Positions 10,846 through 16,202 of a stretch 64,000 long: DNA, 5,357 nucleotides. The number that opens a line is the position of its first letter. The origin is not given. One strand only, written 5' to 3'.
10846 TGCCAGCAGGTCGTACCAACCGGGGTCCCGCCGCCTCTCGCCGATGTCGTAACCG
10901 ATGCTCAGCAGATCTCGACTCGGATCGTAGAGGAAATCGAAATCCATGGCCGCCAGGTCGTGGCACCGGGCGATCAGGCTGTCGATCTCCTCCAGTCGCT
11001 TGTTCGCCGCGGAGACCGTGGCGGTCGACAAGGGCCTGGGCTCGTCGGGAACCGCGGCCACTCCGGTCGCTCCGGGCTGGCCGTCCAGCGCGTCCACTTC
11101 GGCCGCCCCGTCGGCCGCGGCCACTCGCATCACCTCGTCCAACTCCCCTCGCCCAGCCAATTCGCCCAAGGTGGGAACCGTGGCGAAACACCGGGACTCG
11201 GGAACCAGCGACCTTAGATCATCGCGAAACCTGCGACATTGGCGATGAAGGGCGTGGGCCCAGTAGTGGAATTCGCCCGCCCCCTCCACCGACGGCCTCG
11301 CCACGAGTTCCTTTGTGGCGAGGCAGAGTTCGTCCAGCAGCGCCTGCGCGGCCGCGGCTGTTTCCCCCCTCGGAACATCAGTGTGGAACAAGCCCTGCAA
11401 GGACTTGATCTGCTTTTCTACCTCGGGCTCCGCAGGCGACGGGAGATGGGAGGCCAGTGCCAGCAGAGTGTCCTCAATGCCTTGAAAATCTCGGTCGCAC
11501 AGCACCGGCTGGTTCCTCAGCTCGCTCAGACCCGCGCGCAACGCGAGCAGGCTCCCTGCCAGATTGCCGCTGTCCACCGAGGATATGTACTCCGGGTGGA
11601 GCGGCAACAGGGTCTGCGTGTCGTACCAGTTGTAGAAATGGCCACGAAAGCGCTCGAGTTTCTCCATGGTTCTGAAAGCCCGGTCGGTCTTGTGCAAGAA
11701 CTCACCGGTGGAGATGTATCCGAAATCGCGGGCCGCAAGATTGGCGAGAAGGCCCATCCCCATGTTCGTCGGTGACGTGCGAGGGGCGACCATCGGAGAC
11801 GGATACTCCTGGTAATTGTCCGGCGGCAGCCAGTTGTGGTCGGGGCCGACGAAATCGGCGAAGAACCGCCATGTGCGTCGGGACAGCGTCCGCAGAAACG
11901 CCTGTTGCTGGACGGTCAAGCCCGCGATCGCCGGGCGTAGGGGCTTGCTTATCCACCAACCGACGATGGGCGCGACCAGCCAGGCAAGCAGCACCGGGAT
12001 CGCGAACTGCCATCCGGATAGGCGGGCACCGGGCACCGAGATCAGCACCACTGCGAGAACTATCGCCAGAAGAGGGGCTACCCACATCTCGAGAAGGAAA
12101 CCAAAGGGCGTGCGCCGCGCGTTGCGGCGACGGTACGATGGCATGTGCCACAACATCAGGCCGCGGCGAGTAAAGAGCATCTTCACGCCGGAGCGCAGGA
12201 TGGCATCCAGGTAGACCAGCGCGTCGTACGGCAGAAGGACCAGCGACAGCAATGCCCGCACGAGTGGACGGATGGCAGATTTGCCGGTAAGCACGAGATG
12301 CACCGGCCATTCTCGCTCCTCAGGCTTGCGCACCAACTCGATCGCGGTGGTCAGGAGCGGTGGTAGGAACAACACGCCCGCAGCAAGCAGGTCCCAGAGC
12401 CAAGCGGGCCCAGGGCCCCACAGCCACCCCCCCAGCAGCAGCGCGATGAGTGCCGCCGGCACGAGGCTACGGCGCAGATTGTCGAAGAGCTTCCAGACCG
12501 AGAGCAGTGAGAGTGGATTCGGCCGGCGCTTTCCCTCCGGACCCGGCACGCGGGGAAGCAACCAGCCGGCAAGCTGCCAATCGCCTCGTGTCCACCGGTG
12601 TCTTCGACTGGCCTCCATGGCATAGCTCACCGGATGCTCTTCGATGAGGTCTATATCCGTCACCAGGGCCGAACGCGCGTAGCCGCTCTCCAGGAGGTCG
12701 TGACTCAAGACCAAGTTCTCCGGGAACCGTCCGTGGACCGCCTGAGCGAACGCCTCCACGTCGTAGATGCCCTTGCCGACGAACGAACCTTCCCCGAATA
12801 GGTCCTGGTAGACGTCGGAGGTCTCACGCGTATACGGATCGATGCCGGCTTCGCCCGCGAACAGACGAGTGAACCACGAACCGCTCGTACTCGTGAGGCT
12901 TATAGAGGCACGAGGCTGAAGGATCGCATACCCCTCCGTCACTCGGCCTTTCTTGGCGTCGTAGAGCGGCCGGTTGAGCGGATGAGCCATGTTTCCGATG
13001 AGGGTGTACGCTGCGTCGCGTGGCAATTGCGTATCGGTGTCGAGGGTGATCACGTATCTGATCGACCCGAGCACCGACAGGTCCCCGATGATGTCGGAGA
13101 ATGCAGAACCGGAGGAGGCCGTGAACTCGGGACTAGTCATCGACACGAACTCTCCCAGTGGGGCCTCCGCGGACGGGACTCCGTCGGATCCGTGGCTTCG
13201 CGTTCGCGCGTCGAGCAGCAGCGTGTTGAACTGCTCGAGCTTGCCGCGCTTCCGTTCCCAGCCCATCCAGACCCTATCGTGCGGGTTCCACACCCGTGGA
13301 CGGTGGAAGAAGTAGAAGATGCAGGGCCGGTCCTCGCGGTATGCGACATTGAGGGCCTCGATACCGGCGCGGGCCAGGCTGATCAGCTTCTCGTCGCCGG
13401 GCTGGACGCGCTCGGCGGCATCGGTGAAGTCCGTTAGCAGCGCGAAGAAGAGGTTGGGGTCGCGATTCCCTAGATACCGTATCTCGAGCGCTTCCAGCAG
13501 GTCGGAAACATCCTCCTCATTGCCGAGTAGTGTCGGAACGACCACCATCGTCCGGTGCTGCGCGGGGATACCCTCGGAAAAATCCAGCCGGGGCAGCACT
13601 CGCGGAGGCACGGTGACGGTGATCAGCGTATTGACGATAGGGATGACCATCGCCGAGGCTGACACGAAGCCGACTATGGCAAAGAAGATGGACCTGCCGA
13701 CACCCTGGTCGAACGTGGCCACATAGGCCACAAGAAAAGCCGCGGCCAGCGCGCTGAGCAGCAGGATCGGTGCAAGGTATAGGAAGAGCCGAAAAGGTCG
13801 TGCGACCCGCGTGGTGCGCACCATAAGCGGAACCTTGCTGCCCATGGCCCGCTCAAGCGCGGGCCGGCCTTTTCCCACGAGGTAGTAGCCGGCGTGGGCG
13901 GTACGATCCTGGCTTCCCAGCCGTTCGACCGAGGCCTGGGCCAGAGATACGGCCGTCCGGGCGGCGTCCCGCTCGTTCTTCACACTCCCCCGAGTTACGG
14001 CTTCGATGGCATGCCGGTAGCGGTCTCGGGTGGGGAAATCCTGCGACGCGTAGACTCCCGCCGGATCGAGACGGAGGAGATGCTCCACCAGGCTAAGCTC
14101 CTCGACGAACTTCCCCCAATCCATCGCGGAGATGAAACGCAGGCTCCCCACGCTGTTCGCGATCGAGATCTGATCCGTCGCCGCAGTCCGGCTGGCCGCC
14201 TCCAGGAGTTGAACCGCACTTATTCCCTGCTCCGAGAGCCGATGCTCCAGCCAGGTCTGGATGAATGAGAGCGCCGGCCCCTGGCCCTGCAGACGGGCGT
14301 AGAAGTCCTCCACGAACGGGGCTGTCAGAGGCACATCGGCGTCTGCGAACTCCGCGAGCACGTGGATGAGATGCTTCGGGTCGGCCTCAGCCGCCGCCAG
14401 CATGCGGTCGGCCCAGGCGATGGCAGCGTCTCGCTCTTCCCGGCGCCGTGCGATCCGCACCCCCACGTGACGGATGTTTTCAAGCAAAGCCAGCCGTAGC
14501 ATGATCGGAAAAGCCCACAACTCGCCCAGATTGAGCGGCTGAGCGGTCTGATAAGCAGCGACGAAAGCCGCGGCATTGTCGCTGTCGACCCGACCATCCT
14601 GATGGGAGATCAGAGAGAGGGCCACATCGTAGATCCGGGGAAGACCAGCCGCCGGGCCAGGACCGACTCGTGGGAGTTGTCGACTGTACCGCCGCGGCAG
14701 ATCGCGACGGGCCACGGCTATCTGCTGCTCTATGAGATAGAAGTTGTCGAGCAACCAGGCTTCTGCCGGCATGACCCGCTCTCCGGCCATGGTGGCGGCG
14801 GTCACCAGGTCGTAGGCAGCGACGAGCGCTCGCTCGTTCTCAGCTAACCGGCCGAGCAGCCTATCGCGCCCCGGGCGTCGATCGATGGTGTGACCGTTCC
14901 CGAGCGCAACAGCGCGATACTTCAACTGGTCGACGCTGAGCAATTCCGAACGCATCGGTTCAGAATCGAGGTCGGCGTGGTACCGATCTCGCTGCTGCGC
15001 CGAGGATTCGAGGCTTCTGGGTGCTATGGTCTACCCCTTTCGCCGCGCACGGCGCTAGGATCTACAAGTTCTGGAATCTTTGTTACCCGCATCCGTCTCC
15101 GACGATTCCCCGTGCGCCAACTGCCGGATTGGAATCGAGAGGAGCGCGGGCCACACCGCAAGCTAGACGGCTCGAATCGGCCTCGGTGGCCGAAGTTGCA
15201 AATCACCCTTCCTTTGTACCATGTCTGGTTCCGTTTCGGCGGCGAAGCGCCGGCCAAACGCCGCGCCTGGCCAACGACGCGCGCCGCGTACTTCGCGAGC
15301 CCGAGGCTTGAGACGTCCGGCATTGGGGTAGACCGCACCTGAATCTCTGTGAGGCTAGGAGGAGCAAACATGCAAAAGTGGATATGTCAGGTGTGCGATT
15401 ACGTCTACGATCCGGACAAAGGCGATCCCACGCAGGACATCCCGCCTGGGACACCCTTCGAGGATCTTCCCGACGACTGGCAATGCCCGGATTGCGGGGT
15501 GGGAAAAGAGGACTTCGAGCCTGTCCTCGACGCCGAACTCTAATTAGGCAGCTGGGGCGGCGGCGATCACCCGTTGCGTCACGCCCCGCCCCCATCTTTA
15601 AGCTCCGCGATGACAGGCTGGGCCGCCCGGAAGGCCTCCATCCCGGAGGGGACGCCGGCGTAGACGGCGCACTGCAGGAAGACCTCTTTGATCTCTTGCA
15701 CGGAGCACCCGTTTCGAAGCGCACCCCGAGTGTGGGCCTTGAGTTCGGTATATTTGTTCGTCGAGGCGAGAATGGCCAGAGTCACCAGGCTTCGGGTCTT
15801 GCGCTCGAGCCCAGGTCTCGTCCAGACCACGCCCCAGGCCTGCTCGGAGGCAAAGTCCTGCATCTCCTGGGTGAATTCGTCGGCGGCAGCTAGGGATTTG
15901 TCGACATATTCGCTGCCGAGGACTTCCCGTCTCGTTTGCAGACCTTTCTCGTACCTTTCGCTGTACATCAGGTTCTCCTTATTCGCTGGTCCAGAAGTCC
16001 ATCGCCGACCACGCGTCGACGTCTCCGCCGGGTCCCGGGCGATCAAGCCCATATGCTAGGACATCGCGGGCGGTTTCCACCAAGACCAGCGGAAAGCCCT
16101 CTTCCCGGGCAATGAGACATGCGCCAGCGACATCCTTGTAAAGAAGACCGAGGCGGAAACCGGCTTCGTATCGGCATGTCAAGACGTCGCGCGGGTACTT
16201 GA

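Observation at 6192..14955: Roughly 2900-aa cyclic beta-1,2-glucan synthase homolog with intact GT core but disrupted C-terminal GH94 domain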

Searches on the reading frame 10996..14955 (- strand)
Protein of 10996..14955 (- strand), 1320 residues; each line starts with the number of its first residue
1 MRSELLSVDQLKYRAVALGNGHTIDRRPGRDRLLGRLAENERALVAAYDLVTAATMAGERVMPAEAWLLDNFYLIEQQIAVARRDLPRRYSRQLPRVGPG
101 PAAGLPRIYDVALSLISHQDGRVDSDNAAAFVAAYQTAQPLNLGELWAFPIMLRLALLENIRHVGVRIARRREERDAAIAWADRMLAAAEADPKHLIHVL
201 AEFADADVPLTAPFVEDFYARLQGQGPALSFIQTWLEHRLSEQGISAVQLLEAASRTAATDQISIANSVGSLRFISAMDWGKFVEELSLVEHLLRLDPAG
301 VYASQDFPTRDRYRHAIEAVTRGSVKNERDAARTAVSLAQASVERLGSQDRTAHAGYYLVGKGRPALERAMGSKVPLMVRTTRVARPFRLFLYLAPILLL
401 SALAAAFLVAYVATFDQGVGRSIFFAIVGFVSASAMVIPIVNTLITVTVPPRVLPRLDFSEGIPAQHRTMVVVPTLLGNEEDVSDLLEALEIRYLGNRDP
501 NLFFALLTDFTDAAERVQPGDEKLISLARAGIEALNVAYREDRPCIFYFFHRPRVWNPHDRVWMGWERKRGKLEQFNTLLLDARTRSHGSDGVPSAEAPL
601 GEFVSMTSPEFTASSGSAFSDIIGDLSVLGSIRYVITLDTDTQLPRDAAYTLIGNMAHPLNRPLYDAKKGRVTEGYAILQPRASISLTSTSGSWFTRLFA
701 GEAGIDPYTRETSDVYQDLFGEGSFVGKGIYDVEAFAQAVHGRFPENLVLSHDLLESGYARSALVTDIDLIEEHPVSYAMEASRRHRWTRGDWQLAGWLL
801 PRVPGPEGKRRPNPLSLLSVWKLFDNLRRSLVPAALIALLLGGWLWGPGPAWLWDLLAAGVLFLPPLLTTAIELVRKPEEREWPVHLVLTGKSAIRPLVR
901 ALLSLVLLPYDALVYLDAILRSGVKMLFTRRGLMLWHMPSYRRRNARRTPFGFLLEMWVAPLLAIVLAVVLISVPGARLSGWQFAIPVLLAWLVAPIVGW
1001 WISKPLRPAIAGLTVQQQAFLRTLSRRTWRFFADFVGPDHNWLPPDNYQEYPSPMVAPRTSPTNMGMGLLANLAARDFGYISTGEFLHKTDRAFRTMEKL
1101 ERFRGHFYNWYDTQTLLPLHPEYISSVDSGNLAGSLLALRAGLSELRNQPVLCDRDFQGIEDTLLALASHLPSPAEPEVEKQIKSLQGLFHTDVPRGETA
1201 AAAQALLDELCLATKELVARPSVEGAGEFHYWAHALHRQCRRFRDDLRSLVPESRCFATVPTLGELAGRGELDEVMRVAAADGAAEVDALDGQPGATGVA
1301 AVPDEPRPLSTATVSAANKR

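Call 32: search_solved_structures(query=window:10996-14955:-, max_evalue=0.001, show_alignments=1)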
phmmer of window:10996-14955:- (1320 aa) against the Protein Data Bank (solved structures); distinct sequences matched with E-value up to 0.001: 5.
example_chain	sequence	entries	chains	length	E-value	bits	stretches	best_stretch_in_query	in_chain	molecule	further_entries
8rf9_A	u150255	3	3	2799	2.8e-217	727.2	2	627-1162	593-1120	Cyclic beta 1-2 glucan synthetase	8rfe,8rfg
8rf0_A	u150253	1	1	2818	2.9e-217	727.2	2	627-1162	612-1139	Cyclic beta-(1,2)-glucan synthase NdvB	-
8wy1_A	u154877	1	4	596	4.6e-43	150.1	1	1016-1166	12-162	Glycosyltransferase 36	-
3eu8_A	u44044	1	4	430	1.8e-08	35.5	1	1006-1115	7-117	putative glucoamylase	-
4qt9_A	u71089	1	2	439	1.3e-06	29.3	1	1015-1114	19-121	putative glucoamylase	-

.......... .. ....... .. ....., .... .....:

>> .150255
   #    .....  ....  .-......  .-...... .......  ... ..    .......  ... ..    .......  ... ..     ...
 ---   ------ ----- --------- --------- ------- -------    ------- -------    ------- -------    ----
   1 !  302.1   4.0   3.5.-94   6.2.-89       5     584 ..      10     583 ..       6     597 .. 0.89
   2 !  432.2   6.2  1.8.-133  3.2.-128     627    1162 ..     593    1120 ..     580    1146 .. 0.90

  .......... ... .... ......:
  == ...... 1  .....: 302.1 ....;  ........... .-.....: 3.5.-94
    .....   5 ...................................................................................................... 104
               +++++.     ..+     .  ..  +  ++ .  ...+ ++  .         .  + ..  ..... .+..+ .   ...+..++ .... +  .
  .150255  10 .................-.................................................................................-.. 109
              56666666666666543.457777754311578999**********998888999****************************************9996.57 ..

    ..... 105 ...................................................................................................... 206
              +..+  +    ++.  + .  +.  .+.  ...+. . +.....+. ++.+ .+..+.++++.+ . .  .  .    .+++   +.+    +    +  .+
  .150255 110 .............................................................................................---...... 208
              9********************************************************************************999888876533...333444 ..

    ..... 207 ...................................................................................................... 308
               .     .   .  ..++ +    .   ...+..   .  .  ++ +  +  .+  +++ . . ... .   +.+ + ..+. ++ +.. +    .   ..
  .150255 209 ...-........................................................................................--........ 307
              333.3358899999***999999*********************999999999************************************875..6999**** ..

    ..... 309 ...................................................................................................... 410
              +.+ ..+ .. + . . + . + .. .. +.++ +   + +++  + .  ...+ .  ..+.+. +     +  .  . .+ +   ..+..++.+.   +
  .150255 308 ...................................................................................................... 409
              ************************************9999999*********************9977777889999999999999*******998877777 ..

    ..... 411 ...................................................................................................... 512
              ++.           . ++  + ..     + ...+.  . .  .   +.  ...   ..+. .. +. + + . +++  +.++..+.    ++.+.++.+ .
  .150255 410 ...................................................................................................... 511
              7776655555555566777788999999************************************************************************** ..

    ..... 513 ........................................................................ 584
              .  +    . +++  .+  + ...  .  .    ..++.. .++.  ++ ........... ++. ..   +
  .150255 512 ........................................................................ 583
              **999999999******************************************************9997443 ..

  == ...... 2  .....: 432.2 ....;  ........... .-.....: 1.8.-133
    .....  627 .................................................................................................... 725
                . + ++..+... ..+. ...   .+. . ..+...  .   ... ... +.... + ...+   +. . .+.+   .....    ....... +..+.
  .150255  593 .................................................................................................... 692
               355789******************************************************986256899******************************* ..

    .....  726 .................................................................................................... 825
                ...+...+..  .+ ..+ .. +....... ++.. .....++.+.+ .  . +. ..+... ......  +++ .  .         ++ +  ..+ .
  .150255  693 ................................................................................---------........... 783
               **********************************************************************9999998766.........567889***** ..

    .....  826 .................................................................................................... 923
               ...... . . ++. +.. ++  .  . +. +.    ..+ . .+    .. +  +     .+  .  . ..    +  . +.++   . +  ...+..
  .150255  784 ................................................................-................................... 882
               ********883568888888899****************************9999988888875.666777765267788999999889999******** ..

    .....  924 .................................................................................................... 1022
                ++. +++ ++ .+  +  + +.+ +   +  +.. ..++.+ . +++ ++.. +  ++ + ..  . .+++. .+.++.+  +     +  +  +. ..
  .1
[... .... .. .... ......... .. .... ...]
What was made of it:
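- The N-terminal 1320 residues align with Cgs residues 10-1120 (call 32).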

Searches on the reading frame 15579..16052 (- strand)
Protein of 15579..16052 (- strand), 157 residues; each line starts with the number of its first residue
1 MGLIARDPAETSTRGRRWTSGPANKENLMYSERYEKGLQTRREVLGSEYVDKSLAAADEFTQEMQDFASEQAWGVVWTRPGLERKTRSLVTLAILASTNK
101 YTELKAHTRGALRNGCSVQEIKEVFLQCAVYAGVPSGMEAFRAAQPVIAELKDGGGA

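Call 18: search_protein_families(library=pfam, proteins=[window:15579-16052:-], max_evalue=0.001)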
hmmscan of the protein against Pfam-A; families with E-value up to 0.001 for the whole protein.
window:15579-16052:- (157 aa): 1 family
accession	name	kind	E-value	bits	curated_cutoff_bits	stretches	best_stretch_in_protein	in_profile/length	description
PF02627.25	CMD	-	7.6e-22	77.5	23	1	63-145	2-83/84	Carboxymuconolactone decarboxylase family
